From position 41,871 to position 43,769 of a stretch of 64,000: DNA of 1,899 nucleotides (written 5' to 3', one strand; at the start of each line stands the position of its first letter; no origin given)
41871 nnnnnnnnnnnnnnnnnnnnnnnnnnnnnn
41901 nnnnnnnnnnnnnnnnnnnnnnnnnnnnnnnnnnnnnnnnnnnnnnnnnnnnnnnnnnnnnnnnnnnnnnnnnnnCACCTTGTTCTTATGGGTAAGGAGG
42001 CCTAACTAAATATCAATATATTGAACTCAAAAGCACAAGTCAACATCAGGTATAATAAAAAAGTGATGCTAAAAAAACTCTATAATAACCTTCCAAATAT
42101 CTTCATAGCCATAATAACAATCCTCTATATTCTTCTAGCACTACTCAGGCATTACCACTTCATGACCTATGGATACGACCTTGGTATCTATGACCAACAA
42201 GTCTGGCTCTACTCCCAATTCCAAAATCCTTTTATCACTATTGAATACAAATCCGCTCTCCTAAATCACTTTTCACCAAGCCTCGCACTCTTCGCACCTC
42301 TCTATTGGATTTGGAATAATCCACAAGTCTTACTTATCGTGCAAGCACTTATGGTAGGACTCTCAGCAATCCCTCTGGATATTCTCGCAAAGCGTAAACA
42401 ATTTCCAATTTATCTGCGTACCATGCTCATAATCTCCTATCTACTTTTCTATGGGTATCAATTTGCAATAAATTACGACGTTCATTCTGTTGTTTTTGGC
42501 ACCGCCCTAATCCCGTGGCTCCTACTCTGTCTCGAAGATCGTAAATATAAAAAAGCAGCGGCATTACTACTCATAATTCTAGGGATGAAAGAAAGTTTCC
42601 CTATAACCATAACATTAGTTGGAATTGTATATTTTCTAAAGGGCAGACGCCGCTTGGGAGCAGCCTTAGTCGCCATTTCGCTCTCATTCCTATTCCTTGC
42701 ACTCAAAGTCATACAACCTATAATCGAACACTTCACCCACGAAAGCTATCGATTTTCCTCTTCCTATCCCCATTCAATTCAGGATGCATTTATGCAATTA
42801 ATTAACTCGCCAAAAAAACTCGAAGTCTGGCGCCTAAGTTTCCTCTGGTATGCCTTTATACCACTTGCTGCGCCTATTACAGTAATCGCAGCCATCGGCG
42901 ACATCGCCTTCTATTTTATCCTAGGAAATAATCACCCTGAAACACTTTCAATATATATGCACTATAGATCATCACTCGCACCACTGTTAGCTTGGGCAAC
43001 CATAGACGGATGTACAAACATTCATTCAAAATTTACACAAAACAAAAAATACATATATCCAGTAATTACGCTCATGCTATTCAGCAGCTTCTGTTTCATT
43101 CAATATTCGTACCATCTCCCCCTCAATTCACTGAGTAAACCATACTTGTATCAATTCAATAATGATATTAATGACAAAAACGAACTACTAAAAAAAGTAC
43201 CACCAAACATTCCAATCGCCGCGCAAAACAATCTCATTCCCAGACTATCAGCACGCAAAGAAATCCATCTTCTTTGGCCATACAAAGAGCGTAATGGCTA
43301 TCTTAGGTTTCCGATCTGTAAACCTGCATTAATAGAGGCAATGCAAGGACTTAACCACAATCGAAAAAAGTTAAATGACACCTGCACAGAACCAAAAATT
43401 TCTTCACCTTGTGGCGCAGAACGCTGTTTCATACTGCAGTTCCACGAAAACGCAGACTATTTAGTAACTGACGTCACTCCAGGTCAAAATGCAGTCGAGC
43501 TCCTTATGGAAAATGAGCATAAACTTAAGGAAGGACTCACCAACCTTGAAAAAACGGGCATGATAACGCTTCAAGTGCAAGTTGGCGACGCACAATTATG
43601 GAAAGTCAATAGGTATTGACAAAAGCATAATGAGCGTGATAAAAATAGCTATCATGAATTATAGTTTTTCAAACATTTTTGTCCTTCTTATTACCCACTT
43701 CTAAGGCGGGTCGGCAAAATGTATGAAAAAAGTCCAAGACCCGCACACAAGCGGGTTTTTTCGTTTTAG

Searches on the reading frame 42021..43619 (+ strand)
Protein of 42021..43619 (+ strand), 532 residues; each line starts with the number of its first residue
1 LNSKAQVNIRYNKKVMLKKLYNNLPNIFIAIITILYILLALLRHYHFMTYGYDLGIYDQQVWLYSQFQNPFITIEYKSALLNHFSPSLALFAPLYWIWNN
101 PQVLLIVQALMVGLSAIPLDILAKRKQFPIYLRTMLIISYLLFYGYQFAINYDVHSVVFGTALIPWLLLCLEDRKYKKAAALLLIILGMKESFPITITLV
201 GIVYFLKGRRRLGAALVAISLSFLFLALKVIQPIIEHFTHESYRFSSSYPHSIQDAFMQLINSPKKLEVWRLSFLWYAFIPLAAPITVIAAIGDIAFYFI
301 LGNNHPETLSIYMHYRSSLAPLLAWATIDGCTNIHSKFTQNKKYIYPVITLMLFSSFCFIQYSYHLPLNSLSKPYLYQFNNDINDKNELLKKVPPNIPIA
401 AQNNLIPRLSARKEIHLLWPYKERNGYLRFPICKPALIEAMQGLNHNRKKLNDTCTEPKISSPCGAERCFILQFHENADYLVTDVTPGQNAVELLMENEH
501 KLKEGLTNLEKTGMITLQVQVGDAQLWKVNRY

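Call 67: search_protein_families(library=pfam, proteins=[window:42021-43619:+], max_evalue=0.00001)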
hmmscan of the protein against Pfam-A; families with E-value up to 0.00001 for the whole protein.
window:42021-43619:+ (532 aa): 1 family
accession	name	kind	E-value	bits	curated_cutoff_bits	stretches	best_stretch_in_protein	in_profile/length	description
PF09852.15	DUF2079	-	6.2e-44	151.3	28.2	1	43-418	1-400/459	Predicted membrane protein (DUF2079)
